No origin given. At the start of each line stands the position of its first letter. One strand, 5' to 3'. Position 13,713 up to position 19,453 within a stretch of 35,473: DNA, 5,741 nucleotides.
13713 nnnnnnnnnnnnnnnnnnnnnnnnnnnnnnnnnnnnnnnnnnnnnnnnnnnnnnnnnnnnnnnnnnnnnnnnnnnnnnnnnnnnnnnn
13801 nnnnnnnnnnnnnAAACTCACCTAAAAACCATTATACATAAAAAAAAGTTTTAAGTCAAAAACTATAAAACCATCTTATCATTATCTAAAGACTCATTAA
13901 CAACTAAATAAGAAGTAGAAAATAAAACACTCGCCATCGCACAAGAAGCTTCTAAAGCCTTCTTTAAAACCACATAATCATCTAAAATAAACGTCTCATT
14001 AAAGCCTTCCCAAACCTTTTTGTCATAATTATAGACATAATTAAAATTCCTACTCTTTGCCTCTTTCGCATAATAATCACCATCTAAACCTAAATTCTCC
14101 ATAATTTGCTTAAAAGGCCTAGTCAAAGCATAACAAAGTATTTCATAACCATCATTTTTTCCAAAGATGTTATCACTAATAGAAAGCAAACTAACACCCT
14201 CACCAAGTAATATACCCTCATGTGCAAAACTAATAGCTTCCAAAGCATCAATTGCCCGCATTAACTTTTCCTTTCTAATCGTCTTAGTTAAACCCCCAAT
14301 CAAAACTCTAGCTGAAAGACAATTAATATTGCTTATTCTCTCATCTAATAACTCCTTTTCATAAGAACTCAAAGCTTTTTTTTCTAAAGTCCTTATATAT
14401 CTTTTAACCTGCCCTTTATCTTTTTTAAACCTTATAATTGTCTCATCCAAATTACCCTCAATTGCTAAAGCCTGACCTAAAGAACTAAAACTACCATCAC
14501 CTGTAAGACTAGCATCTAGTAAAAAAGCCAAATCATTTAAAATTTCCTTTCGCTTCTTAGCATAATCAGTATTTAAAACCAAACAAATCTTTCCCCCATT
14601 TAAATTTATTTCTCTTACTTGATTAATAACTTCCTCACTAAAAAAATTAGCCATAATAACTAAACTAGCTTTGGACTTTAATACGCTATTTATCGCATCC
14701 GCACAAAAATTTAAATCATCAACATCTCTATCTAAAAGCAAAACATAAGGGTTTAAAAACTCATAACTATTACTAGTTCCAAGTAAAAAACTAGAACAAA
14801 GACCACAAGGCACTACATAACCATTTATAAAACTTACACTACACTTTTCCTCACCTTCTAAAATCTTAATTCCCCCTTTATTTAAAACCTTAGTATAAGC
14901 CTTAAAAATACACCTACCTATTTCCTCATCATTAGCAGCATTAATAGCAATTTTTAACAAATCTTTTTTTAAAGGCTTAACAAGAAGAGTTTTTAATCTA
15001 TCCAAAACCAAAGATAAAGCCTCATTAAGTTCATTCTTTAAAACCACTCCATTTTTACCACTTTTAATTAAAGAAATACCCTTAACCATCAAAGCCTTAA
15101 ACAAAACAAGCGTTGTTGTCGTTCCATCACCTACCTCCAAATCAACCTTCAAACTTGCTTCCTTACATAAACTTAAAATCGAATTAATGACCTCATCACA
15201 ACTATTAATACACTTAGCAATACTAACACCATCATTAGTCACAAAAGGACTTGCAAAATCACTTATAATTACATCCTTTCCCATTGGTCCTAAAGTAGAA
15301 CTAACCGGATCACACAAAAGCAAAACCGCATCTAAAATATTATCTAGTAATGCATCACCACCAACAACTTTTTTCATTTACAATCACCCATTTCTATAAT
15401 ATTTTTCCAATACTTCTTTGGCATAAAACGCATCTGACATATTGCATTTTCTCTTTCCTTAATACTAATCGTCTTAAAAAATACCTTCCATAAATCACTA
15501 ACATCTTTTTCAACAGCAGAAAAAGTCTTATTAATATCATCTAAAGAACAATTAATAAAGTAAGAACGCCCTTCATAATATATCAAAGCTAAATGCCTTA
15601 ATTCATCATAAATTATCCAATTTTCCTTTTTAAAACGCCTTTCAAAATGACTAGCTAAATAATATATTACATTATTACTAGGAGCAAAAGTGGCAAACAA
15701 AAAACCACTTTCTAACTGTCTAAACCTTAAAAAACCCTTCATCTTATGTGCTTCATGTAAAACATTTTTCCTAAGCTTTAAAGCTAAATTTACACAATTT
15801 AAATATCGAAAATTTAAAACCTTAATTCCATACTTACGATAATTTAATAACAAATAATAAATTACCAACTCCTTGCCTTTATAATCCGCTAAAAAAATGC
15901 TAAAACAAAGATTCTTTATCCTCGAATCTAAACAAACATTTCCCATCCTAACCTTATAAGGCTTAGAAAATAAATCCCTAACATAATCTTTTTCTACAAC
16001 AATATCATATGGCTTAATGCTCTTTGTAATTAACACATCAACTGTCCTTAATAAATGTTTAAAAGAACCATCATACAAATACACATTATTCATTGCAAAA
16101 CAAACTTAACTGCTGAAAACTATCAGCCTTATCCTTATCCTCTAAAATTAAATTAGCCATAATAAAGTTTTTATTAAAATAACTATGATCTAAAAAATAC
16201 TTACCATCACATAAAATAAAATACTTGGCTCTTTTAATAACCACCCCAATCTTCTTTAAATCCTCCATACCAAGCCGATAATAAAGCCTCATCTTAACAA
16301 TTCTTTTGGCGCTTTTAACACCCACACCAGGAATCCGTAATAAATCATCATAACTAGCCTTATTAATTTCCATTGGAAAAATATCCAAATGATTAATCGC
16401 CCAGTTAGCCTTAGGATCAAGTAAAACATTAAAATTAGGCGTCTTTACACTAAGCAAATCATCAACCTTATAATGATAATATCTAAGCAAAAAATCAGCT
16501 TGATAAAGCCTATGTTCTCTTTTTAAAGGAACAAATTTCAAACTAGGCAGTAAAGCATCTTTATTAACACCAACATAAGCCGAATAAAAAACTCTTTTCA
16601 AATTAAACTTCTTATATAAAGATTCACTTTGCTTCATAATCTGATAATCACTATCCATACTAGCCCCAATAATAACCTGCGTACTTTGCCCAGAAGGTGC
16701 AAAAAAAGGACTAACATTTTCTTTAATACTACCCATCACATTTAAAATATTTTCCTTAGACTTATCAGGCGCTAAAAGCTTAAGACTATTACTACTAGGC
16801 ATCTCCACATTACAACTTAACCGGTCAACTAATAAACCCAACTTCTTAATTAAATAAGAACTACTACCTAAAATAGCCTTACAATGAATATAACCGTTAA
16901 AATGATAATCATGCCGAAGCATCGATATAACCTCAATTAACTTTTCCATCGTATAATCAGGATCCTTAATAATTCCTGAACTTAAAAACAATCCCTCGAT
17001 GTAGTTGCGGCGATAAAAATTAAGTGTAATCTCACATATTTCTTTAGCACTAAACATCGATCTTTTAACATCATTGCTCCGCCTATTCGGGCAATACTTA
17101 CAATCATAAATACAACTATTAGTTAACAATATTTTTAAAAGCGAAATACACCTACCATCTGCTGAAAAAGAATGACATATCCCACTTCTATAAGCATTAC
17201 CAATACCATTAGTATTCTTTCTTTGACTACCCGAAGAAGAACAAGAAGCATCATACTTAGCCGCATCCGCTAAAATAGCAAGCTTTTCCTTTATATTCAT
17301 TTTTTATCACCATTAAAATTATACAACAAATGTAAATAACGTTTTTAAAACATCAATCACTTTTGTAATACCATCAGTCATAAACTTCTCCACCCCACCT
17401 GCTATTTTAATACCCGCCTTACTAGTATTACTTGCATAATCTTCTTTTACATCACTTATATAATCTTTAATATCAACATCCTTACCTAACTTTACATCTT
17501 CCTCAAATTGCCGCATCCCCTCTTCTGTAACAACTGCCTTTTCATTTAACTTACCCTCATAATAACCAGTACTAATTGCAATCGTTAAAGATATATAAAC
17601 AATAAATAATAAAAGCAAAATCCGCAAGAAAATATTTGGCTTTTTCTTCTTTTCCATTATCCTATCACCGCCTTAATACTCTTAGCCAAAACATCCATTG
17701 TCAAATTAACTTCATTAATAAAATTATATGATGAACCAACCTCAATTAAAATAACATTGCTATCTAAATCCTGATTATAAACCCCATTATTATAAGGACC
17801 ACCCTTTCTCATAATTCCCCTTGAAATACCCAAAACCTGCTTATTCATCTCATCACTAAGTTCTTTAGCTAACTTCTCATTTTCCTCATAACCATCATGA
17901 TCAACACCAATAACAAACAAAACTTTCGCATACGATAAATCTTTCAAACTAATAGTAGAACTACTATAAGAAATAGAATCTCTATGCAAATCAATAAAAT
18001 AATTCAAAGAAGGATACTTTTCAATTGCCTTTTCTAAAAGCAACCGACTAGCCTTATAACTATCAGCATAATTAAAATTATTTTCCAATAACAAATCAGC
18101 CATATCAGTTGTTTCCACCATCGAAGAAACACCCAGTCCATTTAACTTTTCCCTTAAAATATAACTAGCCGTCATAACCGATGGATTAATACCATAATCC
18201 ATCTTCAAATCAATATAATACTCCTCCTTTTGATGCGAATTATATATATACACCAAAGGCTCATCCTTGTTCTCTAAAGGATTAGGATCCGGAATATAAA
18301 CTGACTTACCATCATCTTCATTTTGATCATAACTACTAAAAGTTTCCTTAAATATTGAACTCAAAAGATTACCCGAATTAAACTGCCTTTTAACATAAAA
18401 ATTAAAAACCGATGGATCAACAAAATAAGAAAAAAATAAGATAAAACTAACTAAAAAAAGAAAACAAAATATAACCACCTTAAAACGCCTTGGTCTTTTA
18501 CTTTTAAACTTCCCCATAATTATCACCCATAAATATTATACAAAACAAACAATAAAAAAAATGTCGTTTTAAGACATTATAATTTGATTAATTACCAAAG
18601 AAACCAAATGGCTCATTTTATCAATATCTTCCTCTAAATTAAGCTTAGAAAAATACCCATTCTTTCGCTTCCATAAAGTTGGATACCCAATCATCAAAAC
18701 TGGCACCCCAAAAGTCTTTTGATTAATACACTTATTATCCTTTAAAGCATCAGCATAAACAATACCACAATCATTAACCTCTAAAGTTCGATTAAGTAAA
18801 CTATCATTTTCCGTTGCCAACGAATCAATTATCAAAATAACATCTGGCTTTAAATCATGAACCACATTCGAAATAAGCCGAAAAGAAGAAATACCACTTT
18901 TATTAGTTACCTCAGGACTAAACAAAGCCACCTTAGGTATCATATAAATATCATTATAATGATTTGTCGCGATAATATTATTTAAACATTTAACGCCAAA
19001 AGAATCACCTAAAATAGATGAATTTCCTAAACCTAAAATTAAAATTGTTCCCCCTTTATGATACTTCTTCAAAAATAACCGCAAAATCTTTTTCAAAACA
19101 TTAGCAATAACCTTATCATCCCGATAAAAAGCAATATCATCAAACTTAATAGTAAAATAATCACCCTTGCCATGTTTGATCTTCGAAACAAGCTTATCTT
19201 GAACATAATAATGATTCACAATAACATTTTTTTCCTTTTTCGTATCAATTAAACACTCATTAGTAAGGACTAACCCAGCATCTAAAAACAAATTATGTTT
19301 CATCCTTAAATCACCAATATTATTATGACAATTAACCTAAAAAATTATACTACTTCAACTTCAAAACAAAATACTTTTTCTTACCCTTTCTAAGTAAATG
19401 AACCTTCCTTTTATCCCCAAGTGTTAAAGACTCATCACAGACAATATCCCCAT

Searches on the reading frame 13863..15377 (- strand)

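Call 42: search_protein_families(library=pfam, proteins=[window:13863-15377:-], max_evalue=0.0001)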
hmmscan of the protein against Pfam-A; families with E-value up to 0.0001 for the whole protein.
window:13863-15377:- (504 aa): 1 family
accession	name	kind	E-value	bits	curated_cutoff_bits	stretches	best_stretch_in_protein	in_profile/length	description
PF00118.29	Cpn60_TCP1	-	2.1e-30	106.3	34.3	2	24-220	4-211/490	TCP-1/cpn60 chaperonin family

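Call 101: search_protein_families(library=ncbifam, proteins=[window:13863-15377:-], max_evalue=0.001)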
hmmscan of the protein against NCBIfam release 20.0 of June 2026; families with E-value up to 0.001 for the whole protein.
window:13863-15377:- (504 aa): 19 families
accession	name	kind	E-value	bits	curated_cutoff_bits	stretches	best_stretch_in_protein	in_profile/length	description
NF009487.0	PRK12849.1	subfamily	6.8e-71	239.1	352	1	13-500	14-528/543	chaperonin GroEL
NF000592.1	PRK00013.1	subfamily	6.4e-70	236.1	397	1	2-494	2-522/524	chaperonin GroEL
TIGR02348.1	GroEL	equivalog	1.9e-66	224.6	582.1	1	13-495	13-523/526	chaperonin GroEL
NF009488.0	PRK12850.1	subfamily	1.2e-60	205.6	475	1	12-499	14-528/544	chaperonin GroEL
NF009489.0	PRK12851.1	subfamily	1.6e-60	205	464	1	13-499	15-528/541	chaperonin GroEL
NF010704.0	PRK14104.1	subfamily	1e-40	139.5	1041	1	10-493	12-523/546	chaperonin GroEL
TIGR02345.1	chap_CCT_eta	equivalog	3e-14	52.2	669.2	1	9-134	19-139/523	T-complex protein 1 subunit eta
NF038370.1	GroEL2_Chlamy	exception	1.5e-13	50.2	600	1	11-299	12-306/533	variant chaperonin GroEL2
NF038369.1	GroEL3_Chlamy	exception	1.2e-12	47.2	600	1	70-436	67-449/506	variant chaperonin GroEL3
NF041082.2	thermosome_alpha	equivalog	1.5e-11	43.8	450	1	2-147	11-155/519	thermosome subunit alpha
TIGR02339.1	thermosome_arch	subfamily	4.3e-10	39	671.1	1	2-137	10-141/521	thermosome subunit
TIGR02343.1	chap_CCT_epsi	equivalog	1.8e-09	36.8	710.5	1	3-131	22-146/532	T-complex protein 1 subunit epsilon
NF041083.2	thermosome_beta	equivalog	2.2e-09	36.8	400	1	2-134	11-139/520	thermosome subunit beta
TIGR02342.1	chap_CCT_delta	equivalog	4.6e-08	32.1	695.35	1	20-133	20-130/517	T-complex protein 1 subunit delta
TIGR02344.1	chap_CCT_gamma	equivalog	7.2e-08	31.4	553.45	1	4-132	12-136/526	T-complex protein 1 subunit gamma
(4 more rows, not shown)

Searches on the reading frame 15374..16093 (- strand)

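Call 42: search_protein_families(library=pfam, proteins=[window:15374-16093:-], max_evalue=0.0001)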
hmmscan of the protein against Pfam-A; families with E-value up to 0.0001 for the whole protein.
window:15374-16093:- (239 aa): 1 family
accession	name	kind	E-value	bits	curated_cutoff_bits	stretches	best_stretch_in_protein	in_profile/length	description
PF13566.11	DUF4130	-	9.1e-44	149.5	27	1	74-234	3-146/146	Domain of unknown function (DUF4130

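Call 101: search_protein_families(library=ncbifam, proteins=[window:15374-16093:-], max_evalue=0.001)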
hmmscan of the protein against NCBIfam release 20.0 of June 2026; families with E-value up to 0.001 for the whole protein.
window:15374-16093:- (239 aa): 1 family
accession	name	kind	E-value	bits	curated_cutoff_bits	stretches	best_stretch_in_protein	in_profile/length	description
TIGR03915.1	SAM_7_link_chp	equivalog_domain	9.8e-55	185.9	112.25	1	5-235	1-243/243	TIGR03915 family putative DNA repair protein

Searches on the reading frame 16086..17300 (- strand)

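Call 42: search_protein_families(library=pfam, proteins=[window:16086-17300:-], max_evalue=0.0001)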
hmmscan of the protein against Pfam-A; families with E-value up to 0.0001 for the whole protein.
window:16086-17300:- (404 aa): 3 families
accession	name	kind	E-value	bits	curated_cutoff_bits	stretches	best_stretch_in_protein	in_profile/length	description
PF04055.27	Radical_SAM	-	1.9e-07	31.9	29.5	1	58-195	2-139/166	Radical SAM superfamily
PF12836.13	HHH_3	-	3.7e-06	27.4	27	1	311-349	7-47/65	Helix-hairpin-helix motif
PF00633.29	HHH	-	7.5e-05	22.8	24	0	312-335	5-28/30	Helix-hairpin-helix motif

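Call 101: search_protein_families(library=ncbifam, proteins=[window:16086-17300:-], max_evalue=0.001)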
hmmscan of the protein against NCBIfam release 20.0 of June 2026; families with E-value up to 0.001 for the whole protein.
window:16086-17300:- (404 aa): 3 families
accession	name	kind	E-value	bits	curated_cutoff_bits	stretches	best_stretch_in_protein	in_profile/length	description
TIGR03916.1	rSAM_link_UDG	hypoth_equivalog_domain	7.4e-178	591.9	343.5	1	3-400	1-414/415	putative DNA modification/repair radical SAM protein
NF053742.1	LipS1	equivalog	0.00013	21.7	230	1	60-195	14-143/268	LipS1 family lipoyl synthase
TIGR03956.1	rSAM_HydE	equivalog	0.00017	20.9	254.6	1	57-132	53-126/340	[FeFe] hydrogenase H-cluster radical SAM maturase HydE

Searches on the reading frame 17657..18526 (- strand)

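Call 42: search_protein_families(library=pfam, proteins=[window:17657-18526:-], max_evalue=0.0001)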
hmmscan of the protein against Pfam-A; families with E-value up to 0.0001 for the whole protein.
window:17657-18526:- (289 aa): 1 family
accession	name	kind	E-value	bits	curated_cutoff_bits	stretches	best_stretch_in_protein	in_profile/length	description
PF07454.18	SpoIIP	-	2.6e-48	165.3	24.4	1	75-284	74-268/269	Stage II sporulation protein P (SpoIIP)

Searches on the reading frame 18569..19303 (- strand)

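Call 42: search_protein_families(library=pfam, proteins=[window:18569-19303:-], max_evalue=0.0001)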
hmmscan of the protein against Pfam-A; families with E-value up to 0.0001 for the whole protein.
window:18569-19303:- (244 aa): 1 family
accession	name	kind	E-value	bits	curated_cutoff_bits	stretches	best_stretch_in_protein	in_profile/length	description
PF03418.19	Peptidase_A25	-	1.6e-23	83.6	27.8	1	17-210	24-228/353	Germination protease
